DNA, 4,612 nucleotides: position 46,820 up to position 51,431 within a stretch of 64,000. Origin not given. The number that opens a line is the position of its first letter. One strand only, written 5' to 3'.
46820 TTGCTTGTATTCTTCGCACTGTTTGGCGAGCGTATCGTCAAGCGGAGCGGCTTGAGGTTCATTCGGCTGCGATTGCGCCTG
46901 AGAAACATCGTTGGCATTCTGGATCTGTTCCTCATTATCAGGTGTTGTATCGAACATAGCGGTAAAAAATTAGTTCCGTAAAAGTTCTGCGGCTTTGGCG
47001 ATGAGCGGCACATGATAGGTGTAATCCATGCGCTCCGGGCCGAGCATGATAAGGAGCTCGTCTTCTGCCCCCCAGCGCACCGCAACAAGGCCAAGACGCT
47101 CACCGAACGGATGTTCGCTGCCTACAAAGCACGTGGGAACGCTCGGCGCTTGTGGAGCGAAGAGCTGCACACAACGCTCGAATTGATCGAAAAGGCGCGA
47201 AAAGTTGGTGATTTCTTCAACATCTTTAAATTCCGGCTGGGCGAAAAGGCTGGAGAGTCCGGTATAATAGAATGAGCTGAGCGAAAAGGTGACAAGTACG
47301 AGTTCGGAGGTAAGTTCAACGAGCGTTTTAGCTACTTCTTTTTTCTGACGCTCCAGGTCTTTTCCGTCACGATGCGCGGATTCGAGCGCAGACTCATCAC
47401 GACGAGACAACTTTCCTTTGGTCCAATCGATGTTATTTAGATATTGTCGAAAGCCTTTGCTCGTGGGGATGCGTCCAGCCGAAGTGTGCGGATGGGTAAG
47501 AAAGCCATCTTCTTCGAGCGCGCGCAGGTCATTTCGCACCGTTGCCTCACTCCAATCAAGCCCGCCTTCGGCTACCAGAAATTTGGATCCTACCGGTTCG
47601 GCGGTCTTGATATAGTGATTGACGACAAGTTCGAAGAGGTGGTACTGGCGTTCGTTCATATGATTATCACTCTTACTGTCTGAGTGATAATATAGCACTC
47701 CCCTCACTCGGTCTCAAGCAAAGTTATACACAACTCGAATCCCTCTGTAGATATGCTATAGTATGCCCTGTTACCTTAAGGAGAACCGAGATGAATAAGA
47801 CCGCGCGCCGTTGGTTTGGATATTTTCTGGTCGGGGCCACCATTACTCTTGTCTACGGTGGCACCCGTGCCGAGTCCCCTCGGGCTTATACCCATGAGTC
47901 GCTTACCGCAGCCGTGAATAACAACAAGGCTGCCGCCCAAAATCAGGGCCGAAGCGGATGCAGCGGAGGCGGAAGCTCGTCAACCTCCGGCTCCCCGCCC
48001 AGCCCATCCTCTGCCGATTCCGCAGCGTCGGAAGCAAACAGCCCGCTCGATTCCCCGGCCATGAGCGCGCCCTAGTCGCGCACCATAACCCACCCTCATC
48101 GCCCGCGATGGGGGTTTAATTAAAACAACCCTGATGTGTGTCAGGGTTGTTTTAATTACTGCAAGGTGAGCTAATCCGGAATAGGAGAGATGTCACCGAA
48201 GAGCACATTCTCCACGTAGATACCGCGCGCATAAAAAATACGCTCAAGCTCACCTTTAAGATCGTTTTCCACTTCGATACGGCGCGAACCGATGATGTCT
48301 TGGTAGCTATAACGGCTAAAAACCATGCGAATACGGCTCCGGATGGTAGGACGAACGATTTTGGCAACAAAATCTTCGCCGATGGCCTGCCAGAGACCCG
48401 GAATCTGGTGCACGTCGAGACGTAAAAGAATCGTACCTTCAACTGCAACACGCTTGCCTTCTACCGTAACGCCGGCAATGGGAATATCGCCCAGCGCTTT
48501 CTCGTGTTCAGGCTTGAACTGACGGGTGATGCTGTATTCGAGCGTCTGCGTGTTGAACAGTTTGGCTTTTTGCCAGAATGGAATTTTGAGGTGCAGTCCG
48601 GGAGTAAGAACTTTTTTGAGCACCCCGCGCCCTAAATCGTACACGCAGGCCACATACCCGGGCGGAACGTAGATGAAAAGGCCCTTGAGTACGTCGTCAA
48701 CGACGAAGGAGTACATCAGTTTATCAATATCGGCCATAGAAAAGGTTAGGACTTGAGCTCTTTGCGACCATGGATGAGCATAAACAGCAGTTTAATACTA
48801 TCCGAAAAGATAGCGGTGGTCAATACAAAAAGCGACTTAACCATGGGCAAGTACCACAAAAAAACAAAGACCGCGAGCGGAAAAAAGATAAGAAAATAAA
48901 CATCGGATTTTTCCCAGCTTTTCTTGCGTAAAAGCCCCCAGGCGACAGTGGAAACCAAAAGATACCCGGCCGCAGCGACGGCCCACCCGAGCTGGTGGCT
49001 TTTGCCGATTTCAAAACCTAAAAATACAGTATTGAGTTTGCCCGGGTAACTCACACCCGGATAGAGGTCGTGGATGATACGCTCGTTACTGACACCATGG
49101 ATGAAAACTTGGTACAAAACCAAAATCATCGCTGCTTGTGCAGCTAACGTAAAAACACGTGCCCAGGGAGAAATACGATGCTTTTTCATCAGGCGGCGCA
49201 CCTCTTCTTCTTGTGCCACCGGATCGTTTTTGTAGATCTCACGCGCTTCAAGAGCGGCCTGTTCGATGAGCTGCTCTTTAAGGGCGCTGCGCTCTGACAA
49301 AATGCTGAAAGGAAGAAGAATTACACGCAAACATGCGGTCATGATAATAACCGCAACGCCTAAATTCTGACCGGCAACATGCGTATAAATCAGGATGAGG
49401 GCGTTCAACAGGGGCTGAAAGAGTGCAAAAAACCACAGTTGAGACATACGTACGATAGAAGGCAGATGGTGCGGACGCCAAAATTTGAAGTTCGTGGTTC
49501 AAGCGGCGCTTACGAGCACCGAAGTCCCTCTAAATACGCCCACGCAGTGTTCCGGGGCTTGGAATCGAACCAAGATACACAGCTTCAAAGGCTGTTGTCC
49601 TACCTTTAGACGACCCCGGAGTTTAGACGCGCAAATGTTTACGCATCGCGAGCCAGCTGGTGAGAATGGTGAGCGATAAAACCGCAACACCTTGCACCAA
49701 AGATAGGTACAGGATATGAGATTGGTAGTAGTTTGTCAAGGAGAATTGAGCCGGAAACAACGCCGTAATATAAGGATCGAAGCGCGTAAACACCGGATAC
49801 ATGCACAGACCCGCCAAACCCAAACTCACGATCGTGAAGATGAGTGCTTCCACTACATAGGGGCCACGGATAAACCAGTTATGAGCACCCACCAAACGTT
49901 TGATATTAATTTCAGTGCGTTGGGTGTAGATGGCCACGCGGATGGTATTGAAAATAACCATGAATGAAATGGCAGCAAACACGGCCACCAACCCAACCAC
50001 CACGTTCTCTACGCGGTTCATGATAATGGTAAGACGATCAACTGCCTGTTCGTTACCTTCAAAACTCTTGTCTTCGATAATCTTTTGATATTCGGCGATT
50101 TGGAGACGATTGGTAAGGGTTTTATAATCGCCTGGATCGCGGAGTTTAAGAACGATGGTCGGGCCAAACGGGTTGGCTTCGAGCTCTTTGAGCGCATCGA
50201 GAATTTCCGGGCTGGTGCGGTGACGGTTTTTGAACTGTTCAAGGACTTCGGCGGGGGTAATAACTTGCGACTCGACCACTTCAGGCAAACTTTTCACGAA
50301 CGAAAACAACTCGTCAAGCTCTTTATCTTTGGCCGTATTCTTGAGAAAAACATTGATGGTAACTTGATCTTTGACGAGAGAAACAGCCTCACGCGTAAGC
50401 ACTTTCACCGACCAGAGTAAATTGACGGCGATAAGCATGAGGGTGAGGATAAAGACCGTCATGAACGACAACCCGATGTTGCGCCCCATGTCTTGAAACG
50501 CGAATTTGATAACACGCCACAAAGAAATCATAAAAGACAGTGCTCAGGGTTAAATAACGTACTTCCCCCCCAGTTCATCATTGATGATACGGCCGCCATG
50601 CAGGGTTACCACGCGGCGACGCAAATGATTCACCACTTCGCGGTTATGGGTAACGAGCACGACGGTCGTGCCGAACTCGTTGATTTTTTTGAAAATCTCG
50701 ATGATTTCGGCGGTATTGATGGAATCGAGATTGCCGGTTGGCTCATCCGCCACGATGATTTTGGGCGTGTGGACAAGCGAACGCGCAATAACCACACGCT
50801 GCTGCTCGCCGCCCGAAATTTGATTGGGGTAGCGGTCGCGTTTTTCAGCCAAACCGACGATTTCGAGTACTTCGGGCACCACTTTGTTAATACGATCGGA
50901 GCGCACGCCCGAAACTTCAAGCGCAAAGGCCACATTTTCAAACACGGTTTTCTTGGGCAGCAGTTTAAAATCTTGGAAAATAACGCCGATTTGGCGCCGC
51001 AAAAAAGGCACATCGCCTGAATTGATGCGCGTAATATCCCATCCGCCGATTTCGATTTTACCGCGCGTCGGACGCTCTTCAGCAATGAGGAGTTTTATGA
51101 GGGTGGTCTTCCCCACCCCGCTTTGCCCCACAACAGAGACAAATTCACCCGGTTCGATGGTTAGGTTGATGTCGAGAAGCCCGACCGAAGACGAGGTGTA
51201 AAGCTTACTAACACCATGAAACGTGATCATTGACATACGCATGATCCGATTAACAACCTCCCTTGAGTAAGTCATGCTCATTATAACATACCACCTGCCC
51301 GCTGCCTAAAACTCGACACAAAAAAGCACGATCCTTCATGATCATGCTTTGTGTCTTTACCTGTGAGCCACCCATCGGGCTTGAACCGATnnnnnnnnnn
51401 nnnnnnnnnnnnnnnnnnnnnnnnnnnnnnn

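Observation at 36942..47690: Heat-shock regulon split into pieces by two insertions; CIRCE only at hrcA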

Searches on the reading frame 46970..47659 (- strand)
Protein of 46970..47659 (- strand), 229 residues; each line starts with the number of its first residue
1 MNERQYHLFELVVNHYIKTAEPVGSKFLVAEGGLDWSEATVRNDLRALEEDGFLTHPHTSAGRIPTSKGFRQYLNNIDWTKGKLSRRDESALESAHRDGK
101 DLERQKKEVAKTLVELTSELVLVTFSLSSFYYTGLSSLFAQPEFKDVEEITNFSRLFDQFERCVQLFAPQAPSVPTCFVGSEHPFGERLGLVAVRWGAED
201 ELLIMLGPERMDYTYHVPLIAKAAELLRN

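Call 8: search_protein_families(library=pfam, proteins=[window:46970-47650:-], max_evalue=0.01)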
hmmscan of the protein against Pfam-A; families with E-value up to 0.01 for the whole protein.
window:46970-47650:- (226 aa): 3 families
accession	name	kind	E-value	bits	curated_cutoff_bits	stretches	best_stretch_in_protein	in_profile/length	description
PF01628.27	HrcA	-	8.2e-11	42.7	22.2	1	98-211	97-212/215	HrcA protein C terminal domain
PF08461.16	HTH_12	-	0.00018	21.8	21.4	1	14-67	8-63/66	Ribonuclease R winged-helix domain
PF08220.18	HTH_DeoR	-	0.00018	21.6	21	1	31-58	24-51/57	DeoR-like helix-turn-helix domain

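Call 11: find_encoding_contigs(protein=window:46970-47650:-, flank=10000, max_places=10)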
Protein window:46970-47650:- (226 aa): no gene with exactly this product is on record in the collection.

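Call 25: search_protein_families(library=ncbifam, proteins=[window:46970-47659:-], max_evalue=0.01)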
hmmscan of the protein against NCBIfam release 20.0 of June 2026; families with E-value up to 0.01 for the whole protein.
window:46970-47659:- (229 aa): 3 families
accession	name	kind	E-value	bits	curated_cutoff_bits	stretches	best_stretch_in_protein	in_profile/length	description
TIGR00331.1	hrcA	equivalog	1.4e-41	143.2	197.2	2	2-77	1-76/338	heat-inducible transcriptional repressor HrcA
NF003033.0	PRK03911.1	equivalog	6.9e-17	61.9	248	1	5-99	7-101/264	HrcA family transcriptional regulator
NF041397.1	TranRegGlpR_Halo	equivalog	0.0033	17.1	300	1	33-67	28-60/253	HTH-type transcriptional regulator GlpR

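Call 26: search_solved_structures(query=window:46970-47659:-, max_evalue=0.01, show_alignments=1)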
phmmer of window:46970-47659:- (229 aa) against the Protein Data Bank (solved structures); distinct sequences matched with E-value up to 0.01: 1.
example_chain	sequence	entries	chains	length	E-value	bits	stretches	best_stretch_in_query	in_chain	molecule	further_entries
1stz_A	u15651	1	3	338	6e-15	58.6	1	1-77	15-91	Heat-inducible transcription repressor hrcA homolog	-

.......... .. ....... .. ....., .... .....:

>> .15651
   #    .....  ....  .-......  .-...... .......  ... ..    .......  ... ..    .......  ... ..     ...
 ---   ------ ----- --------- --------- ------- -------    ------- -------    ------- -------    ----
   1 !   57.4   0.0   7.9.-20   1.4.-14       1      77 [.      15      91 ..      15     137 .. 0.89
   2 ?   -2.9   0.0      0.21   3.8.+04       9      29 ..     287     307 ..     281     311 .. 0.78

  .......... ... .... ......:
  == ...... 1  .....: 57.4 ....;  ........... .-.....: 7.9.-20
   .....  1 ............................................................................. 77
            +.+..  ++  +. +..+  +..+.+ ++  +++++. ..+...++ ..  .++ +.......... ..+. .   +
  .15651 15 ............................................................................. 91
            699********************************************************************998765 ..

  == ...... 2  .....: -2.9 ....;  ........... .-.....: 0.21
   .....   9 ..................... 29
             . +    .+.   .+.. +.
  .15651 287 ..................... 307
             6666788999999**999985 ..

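Call 34: list_cluster_members(proteins=[P0001, window:46970-47659:-, window:45215-45760:-, window:43758-44177:-, window:41297-41710:+, window:40863-41123:+, window:40533-40823:+, window:39179-39475:+, window:38225-38470:+, window:39504-40124:-])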
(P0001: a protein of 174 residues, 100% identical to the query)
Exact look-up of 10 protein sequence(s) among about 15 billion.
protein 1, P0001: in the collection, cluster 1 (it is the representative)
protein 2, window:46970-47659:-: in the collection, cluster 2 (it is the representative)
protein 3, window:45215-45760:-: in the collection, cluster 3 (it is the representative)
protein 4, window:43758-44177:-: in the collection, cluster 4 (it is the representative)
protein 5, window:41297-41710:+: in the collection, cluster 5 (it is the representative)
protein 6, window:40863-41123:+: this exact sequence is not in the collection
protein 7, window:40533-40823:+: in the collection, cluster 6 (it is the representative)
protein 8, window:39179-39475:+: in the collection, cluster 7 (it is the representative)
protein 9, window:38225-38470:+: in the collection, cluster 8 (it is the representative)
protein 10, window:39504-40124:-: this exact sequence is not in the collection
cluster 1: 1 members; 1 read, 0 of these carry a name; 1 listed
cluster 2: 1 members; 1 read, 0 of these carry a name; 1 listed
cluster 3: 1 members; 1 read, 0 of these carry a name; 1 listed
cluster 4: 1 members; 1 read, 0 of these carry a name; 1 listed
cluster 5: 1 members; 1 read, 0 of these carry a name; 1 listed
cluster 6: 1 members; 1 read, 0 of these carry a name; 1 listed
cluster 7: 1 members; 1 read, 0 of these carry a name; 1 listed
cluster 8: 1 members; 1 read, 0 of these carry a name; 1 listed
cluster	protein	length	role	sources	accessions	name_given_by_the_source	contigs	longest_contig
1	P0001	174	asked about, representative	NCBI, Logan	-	-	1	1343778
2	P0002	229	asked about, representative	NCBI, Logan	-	-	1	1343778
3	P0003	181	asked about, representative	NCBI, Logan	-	-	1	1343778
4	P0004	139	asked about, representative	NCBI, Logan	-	-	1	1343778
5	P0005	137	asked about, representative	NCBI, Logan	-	-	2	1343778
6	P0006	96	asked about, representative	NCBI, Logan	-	-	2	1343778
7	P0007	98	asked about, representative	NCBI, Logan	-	-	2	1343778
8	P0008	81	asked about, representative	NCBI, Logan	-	-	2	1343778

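Call 67: search_protein_families(library=phrogs, proteins=[P0004, P0003, P0005], max_evalue=0.01)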
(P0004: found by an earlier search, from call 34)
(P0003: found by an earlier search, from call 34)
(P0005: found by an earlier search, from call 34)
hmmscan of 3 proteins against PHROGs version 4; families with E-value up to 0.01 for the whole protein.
P0004 (139 aa): 2 families
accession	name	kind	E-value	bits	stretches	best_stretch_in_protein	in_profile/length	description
phrog_1244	-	unknown function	3.2e-05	24.4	1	14-121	30-147/157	-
phrog_20923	-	unknown function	0.0031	18.7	1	21-98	12-85/158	-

P0003 (181 aa): 0 families

P0005 (137 aa): 0 families

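Call 68: search_protein_families(library=padloc, proteins=[P0004, P0003, P0005], max_evalue=0.01)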
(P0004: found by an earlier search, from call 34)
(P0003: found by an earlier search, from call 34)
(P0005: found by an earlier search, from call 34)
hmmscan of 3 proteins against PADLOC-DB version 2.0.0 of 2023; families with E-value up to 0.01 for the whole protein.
P0004 (139 aa): 0 families

P0003 (181 aa): 0 families

P0005 (137 aa): 0 families

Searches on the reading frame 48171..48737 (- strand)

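Call 17: search_protein_families(library=pfam, proteins=[window:48171-48737:-], max_evalue=0.01)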
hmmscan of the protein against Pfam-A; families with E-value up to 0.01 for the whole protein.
window:48171-48737:- (188 aa): 2 families
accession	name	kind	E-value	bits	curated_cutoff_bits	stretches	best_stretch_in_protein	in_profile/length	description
PF01145.31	Band_7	-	2.7e-21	76.8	23.6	1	24-185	3-147/176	SPFH domain / Band 7 family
PF03748.19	FliL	-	0.00034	21.5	24.6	1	129-181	42-98/103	Flagellar basal body-associated protein FliL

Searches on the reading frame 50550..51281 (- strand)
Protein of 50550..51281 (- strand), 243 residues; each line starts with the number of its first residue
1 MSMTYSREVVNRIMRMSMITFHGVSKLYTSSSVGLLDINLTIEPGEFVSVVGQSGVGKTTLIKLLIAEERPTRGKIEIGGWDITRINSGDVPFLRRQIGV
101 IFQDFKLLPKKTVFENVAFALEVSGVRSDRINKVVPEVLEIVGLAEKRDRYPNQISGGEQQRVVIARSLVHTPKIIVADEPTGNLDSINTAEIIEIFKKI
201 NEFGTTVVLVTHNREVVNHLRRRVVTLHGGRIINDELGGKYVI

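Call 24: search_protein_families(library=pfam, proteins=[window:50550-51281:-], max_evalue=0.001)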
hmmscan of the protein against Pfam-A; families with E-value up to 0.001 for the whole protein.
window:50550-51281:- (243 aa): 4 families
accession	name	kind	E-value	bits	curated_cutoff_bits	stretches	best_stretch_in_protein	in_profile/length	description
PF00005.33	ABC_tran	-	4.1e-35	121.8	25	1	37-182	3-136/137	ABC transporter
PF03193.22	RsgA_GTPase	-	4.5e-05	23.8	30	1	33-70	95-131/174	RsgA GTPase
PF13304.12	AAA_21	-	6e-05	23.7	27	0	168-217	254-303/304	AAA domain, putative AbiEii toxin, Type IV TA system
PF13401.12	AAA_22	-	0.00026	21.7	27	1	46-124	6-61/130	AAA domain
